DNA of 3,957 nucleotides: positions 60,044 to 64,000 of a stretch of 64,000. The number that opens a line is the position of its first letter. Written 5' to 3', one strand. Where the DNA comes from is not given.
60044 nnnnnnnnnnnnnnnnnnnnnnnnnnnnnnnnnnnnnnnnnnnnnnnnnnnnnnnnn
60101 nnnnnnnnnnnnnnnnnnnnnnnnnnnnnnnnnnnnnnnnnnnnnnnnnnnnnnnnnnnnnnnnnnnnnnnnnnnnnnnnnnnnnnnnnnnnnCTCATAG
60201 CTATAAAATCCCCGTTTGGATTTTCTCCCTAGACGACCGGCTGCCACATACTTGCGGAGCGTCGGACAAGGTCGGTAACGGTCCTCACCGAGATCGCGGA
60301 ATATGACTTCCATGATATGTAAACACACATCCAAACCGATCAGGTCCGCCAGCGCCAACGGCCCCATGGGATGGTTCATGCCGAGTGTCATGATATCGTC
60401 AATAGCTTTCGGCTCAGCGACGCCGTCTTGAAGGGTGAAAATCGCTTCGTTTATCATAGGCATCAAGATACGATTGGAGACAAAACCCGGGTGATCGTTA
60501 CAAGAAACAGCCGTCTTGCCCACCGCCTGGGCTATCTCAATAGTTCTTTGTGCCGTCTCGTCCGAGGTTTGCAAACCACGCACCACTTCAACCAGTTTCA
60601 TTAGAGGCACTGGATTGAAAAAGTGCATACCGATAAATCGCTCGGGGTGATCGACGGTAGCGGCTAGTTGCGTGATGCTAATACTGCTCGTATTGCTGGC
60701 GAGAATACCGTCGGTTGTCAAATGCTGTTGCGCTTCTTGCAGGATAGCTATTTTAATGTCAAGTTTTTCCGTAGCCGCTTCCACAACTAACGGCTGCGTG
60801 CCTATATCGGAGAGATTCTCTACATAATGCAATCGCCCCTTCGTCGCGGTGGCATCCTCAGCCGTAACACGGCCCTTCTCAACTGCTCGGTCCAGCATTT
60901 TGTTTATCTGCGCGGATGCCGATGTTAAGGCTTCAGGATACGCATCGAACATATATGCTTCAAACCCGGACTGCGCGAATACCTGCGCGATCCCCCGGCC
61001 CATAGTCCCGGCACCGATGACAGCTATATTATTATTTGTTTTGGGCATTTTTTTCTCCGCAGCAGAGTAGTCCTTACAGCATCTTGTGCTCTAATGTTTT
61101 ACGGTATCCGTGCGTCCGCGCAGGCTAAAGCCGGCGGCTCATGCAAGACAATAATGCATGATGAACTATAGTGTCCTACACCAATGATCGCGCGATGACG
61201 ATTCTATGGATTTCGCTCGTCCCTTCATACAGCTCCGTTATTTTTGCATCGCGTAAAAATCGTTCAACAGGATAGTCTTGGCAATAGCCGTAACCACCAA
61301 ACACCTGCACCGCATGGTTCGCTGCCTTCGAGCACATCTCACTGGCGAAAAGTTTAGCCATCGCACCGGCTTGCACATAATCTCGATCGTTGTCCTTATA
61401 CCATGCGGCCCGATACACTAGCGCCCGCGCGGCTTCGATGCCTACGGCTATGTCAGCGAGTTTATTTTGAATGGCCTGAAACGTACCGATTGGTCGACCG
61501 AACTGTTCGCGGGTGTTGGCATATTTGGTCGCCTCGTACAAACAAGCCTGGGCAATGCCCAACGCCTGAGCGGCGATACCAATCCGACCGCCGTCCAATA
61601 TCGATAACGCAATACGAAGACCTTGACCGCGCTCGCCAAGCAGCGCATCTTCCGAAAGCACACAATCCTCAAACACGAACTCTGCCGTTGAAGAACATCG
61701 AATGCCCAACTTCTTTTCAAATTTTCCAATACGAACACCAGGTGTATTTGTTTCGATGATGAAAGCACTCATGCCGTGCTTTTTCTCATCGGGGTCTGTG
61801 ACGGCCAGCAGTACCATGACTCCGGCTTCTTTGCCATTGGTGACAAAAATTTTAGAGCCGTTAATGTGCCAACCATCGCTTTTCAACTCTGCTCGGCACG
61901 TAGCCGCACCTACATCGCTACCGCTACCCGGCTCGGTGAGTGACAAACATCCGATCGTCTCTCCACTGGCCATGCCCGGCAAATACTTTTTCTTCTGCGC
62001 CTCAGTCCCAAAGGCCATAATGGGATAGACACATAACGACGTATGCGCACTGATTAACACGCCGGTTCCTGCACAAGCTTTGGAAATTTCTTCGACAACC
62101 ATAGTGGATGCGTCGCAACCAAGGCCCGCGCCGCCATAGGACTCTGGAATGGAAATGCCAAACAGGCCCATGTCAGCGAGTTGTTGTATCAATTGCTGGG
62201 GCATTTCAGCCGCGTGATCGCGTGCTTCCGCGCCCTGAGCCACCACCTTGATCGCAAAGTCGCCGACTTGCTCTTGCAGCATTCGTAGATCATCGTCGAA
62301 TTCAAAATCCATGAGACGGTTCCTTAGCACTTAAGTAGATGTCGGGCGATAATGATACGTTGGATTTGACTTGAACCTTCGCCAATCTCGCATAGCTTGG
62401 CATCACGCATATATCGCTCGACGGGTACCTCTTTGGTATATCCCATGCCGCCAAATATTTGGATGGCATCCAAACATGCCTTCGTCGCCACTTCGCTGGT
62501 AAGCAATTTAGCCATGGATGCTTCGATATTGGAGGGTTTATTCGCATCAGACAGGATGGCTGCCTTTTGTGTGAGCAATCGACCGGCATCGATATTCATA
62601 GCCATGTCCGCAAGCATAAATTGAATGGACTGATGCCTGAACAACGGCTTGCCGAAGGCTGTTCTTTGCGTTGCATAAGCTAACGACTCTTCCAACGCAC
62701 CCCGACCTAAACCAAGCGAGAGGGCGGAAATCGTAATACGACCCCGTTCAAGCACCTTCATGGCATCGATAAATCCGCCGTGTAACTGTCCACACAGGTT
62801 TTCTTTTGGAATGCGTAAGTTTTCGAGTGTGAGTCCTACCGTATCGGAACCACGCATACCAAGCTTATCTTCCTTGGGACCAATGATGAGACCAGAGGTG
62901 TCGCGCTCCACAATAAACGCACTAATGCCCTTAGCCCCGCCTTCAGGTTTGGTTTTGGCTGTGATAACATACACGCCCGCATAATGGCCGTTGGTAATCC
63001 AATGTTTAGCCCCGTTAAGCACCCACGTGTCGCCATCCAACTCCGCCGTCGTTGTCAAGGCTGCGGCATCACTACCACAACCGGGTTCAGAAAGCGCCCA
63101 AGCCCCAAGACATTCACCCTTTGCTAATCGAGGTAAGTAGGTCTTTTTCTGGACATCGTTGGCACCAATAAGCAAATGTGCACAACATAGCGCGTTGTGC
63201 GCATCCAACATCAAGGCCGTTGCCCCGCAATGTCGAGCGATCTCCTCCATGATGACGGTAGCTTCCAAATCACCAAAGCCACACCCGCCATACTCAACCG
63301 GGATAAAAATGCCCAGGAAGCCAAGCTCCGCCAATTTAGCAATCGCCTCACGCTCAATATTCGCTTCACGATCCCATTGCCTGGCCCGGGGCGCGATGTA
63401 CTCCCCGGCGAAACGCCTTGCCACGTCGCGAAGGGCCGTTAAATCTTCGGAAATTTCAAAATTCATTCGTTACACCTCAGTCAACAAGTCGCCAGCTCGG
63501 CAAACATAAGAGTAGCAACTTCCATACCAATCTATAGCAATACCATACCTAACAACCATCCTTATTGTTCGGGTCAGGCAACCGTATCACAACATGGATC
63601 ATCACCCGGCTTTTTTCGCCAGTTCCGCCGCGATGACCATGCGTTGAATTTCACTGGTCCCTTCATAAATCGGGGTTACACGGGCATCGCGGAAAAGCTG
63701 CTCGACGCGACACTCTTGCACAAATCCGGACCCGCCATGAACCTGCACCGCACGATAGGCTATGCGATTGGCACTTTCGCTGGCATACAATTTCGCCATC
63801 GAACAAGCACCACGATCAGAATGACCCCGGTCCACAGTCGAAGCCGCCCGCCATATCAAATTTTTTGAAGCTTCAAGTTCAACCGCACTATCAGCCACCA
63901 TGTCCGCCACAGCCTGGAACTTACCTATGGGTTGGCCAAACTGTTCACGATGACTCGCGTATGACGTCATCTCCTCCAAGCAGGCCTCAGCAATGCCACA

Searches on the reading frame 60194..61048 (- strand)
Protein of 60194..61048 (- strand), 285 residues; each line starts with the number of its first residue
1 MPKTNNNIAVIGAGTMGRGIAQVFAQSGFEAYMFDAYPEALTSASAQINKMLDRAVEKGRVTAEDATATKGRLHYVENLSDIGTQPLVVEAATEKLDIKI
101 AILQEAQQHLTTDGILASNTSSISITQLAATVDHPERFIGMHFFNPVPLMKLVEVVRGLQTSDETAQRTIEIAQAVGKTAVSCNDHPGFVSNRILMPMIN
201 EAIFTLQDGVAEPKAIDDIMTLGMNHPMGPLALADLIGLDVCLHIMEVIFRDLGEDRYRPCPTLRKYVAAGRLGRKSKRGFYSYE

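Call 6: search_protein_families(library=pfam, proteins=[window:60194-61048:-])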
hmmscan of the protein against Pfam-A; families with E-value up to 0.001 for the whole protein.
window:60194-61048:- (285 aa): 5 families
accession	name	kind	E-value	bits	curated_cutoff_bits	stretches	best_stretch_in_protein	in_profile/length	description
PF02737.24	3HCDH_N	-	6.5e-61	205.8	22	1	7-185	1-179/180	3-hydroxyacyl-CoA dehydrogenase, NAD binding domain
PF00725.27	3HCDH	-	5.4e-37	126.7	22.1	1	188-284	1-97/97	3-hydroxyacyl-CoA dehydrogenase, C-terminal domain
PF03446.21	NAD_binding_2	-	0.0001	22.8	21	1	7-48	1-42/161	NAD binding domain of 6-phosphogluconate dehydrogenase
PF07992.20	Pyr_redox_2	-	0.00023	21.1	26.1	1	4-62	141-199/291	Pyridine nucleotide-disulphide oxidoreductase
PF03807.23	F420_oxidored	-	0.00081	20.4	21.6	0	8-49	2-45/94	NADP oxidoreductase coenzyme F420-dependent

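Call 7: search_protein_families(library=ncbifam, proteins=[window:60194-61048:-])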
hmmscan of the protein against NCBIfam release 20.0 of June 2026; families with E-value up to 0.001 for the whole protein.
window:60194-61048:- (285 aa): 21 families
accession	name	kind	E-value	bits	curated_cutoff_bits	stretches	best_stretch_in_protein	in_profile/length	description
NF004474.0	PRK05808.1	subfamily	1.9e-120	401.4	408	1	6-285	4-283/283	3-hydroxybutyryl-CoA dehydrogenase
NF005715.0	PRK07530.1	equivalog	7.2e-108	360.4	420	1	6-284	5-283/292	3-hydroxybutyryl-CoA dehydrogenase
NF006124.0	PRK08268.1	subfamily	7.7e-105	351.7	508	1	3-285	5-288/507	3-hydroxyacyl-CoA dehydrogenase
NF006722.0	PRK09260.1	equivalog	5.3e-99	331.1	429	1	6-285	3-282/289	3-hydroxyacyl-CoA dehydrogenase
TIGR02279.1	PaaC-3OHAcCoADH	equivalog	5.4e-87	292.7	669.4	1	5-284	5-285/503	3-hydroxyacyl-CoA dehydrogenase PaaH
NF005875.0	PRK07819.1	subfamily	4.3e-86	288.9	319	1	6-284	6-286/287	3-hydroxybutyryl-CoA dehydrogenase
NF008727.0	PRK11730.1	equivalog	4.5e-73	246.8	870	1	4-285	312-593/717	fatty acid oxidation complex subunit alpha FadB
NF004699.0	PRK06035.1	equivalog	1.1e-69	234.8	500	1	6-279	4-285/294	3-hydroxyacyl-CoA dehydrogenase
NF008363.0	PRK11154.1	equivalog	1.4e-63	215.2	869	1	2-285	306-587/708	fatty acid oxidation complex subunit alpha FadJ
TIGR02437.1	FadB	equivalog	8.6e-61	206.2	933.55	1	3-285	311-593/714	fatty acid oxidation complex subunit alpha FadB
TIGR02441.1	fa_ox_alpha_mit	equivalog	1e-56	192.5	964.65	1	4-285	334-614/737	fatty acid oxidation complex subunit alpha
NF006125.0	PRK08269.1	equivalog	2.9e-54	184.3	427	1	5-285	5-297/334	3-hydroxybutyryl-CoA dehydrogenase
NF006143.0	PRK08293.1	equivalog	3.5e-54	184.1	312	1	6-285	5-288/291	3-hydroxyacyl-CoA dehydrogenase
TIGR02440.1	FadJ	equivalog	2.2e-52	178.3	968.45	1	2-284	301-581/699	fatty acid oxidation complex subunit alpha FadJ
NF042925.1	FHMPC_DH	equivalog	1.1e-51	176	500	1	7-284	2-280/304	5-formyl-3-hydroxy-2-methylpyridine 4-carboxylate 5-dehydrogenase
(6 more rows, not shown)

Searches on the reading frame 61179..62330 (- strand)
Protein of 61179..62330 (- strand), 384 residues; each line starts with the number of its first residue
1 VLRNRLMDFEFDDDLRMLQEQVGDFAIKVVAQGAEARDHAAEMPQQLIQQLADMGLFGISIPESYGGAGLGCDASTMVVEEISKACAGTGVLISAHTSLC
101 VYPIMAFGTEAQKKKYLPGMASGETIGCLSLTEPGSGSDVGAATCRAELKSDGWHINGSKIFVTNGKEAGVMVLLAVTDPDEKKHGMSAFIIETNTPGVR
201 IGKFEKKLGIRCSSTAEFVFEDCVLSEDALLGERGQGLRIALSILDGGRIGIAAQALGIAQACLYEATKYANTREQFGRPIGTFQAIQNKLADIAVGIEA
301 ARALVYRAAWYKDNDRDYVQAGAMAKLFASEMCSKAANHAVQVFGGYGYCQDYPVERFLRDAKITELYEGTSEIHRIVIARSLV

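Call 6: search_protein_families(library=pfam, proteins=[window:61179-62330:-])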
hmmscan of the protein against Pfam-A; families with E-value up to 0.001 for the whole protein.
window:61179-62330:- (384 aa): 5 families
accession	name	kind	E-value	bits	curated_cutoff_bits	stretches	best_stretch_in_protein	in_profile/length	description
PF00441.29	Acyl-CoA_dh_1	-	1.2e-52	178.5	22.4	1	235-383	1-149/150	Acyl-CoA dehydrogenase, C-terminal domain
PF02771.21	Acyl-CoA_dh_N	-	4.9e-38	130.4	22.9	1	13-124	2-113/113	Acyl-CoA dehydrogenase, N-terminal domain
PF08028.16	Acyl-CoA_dh_2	-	1.1e-28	100.6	22.7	1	250-372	1-133/134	Acyl-CoA dehydrogenase, C-terminal domain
PF02770.24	Acyl-CoA_dh_M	-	1.4e-24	86.6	33.3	1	128-223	1-97/97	Acyl-CoA dehydrogenase, middle domain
PF22924.1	ACOX_C_alpha1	-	0.00046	20.5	27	0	249-383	8-168/169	Acyl-CoA oxidase, C-alpha1 domain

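Call 7: search_protein_families(library=ncbifam, proteins=[window:61179-62330:-])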
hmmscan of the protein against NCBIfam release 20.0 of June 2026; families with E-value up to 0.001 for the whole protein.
window:61179-62330:- (384 aa): 24 families
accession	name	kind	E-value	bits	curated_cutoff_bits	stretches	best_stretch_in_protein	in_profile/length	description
NF042972.1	AcrlCoAredClosAcrC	equivalog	3.7e-133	443.9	640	1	7-383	1-376/378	acryloyl-CoA reductase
NF045552.1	GlutCoADH_Des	equivalog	7.5e-102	341.4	470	1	7-380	1-376/387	glutaryl-CoA dehydrogenase Acd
NF058590.1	AcCoDHFadEBacil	equivalog_domain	8e-99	331.7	600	1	10-383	20-410/586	acyl-CoA dehydrogenase FadE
NF043006.1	CyhCrbnylCoADH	equivalog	9.4e-95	317.8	650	1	13-382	6-374/380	cyclohexane-1-carbonyl-CoA dehydrogenase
NF053553.1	prodigi_MBC_PigA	equivalog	1.1e-82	278.2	500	1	7-383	1-379/381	prodigiosin MBC biosynthesis dehydrogenase PigA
NF045652.1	ProlPCPDhRedW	equivalog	2.4e-80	270.2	650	1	14-383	3-373/376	L-prolyl-[peptidyl-carrier protein] dehydrogenase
NF042439.1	SulpropCoADesulf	equivalog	4.2e-78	262.7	600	1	20-383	2-370/379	3-sulfinopropanoyl-CoA desulfinase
NF008997.0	PRK12341.1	equivalog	1.1e-73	248.5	537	1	7-382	1-375/382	acyl-CoA dehydrogenase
NF002885.1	PRK03354.1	equivalog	6.9e-62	209.6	540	1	7-381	1-371/378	crotonobetainyl-CoA dehydrogenase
TIGR03207.1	cyc_hxne_CoA_dh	equivalog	5.1e-58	196.6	575.35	1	12-382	2-370/372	cyclohexanecarboxyl-CoA dehydrogenase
NF052270.1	Staph_DH_FadE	equivalog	8.3e-50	169.7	600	1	79-383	92-393/400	acyl-CoA dehydrogenase FadE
NF007000.1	PRK09463.1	subfamily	1.7e-43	149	600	1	35-351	66-400/726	acyl-CoA dehydrogenase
NF049984.1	Rv1679_FadE16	equivalog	7.6e-42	143.9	600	1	26-371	8-353/371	Rv1679 family acyl-CoA dehydrogenase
NF009586.0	PRK13026.1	subfamily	4.4e-39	134.4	608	1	35-350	101-434/777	acyl-CoA dehydrogenase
TIGR03203.1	pimD_small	equivalog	6.3e-38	130.8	652.7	1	8-377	1-370/378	pimeloyl-CoA dehydrogenase small subunit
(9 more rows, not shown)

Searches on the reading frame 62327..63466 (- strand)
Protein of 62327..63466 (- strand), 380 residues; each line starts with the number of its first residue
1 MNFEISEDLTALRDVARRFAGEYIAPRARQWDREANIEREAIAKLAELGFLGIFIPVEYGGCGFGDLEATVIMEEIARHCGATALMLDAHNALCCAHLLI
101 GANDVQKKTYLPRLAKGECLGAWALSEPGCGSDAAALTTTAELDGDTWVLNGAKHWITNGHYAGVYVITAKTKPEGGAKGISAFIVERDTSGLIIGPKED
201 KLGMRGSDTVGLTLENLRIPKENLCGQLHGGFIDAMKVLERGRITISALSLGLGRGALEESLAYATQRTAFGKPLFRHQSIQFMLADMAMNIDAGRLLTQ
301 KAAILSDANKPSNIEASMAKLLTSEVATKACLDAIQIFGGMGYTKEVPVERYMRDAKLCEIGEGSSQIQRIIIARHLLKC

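Call 6: search_protein_families(library=pfam, proteins=[window:62327-63466:-])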
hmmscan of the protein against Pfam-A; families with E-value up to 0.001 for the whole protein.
window:62327-63466:- (380 aa): 4 families
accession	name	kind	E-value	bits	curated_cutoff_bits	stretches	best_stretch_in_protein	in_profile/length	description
PF00441.29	Acyl-CoA_dh_1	-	2.6e-49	167.6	22.4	1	230-378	2-150/150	Acyl-CoA dehydrogenase, C-terminal domain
PF02771.21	Acyl-CoA_dh_N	-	5.2e-34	117.4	22.9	1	6-118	1-113/113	Acyl-CoA dehydrogenase, N-terminal domain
PF02770.24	Acyl-CoA_dh_M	-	8.3e-26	90.5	33.3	1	122-216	1-96/97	Acyl-CoA dehydrogenase, middle domain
PF08028.16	Acyl-CoA_dh_2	-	1.9e-20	73.9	22.7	1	244-360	1-127/134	Acyl-CoA dehydrogenase, C-terminal domain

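Call 7: search_protein_families(library=ncbifam, proteins=[window:62327-63466:-])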
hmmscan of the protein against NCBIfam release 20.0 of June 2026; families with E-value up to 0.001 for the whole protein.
window:62327-63466:- (380 aa): 24 families
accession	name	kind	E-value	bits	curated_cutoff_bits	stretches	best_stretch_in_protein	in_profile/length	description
NF042972.1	AcrlCoAredClosAcrC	equivalog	8.3e-120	399.9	640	1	1-379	1-378/378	acryloyl-CoA reductase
NF043006.1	CyhCrbnylCoADH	equivalog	5.2e-106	354.8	650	1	5-378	4-376/380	cyclohexane-1-carbonyl-CoA dehydrogenase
NF045552.1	GlutCoADH_Des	equivalog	2.3e-87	293.7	470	1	1-376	1-378/387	glutaryl-CoA dehydrogenase Acd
NF042439.1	SulpropCoADesulf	equivalog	1.9e-85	286.9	600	1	14-379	2-372/379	3-sulfinopropanoyl-CoA desulfinase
NF058590.1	AcCoDHFadEBacil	equivalog_domain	6.9e-79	265.9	600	1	5-379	21-412/586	acyl-CoA dehydrogenase FadE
NF053553.1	prodigi_MBC_PigA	equivalog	1.1e-76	258.5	500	1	1-377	1-379/381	prodigiosin MBC biosynthesis dehydrogenase PigA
NF045652.1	ProlPCPDhRedW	equivalog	4.5e-70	236.4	650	1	8-377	3-373/376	L-prolyl-[peptidyl-carrier protein] dehydrogenase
TIGR03207.1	cyc_hxne_CoA_dh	equivalog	8.2e-65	218.9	575.35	1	6-376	2-370/372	cyclohexanecarboxyl-CoA dehydrogenase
NF008997.0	PRK12341.1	equivalog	6.4e-63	213.1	537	1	1-379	1-378/382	acyl-CoA dehydrogenase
NF052270.1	Staph_DH_FadE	equivalog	4.2e-50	170.6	600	1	73-377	92-393/400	acyl-CoA dehydrogenase FadE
NF049984.1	Rv1679_FadE16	equivalog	6.3e-43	147.4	600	1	27-358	15-346/371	Rv1679 family acyl-CoA dehydrogenase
NF002885.1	PRK03354.1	equivalog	4.6e-42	144.4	540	1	23-379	24-375/378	crotonobetainyl-CoA dehydrogenase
NF007000.1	PRK09463.1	subfamily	2.5e-31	108.8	600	1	34-342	71-397/726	acyl-CoA dehydrogenase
TIGR03203.1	pimD_small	equivalog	1.3e-30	106.8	652.7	1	34-366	35-365/378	pimeloyl-CoA dehydrogenase small subunit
TIGR03204.1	pimC_large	equivalog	1.6e-27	96.4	623.85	1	5-326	4-327/395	pimeloyl-CoA dehydrogenase large subunit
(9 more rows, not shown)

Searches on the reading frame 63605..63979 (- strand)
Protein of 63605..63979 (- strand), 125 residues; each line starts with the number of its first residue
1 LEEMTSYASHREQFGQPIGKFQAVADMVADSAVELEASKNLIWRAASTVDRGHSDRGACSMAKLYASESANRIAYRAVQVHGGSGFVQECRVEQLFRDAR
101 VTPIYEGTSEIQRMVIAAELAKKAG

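Call 6: search_protein_families(library=pfam, proteins=[window:63605-63979:-])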
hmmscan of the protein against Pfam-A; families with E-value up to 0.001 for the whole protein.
window:63605-63979:- (125 aa): 4 families
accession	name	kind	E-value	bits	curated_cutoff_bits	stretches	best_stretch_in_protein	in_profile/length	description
PF00441.29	Acyl-CoA_dh_1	-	2.3e-41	141.9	22.4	1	1-120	30-149/150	Acyl-CoA dehydrogenase, C-terminal domain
PF08028.16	Acyl-CoA_dh_2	-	1.2e-14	55.2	22.7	1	2-109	16-133/134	Acyl-CoA dehydrogenase, C-terminal domain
PF22924.1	ACOX_C_alpha1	-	0.0003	21.1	27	1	58-111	106-159/169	Acyl-CoA oxidase, C-alpha1 domain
PF21343.2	ACAD9-ACADV_C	-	0.00068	20.4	27.8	1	13-82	27-97/120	ACAD9/ACADV, C-terminal domain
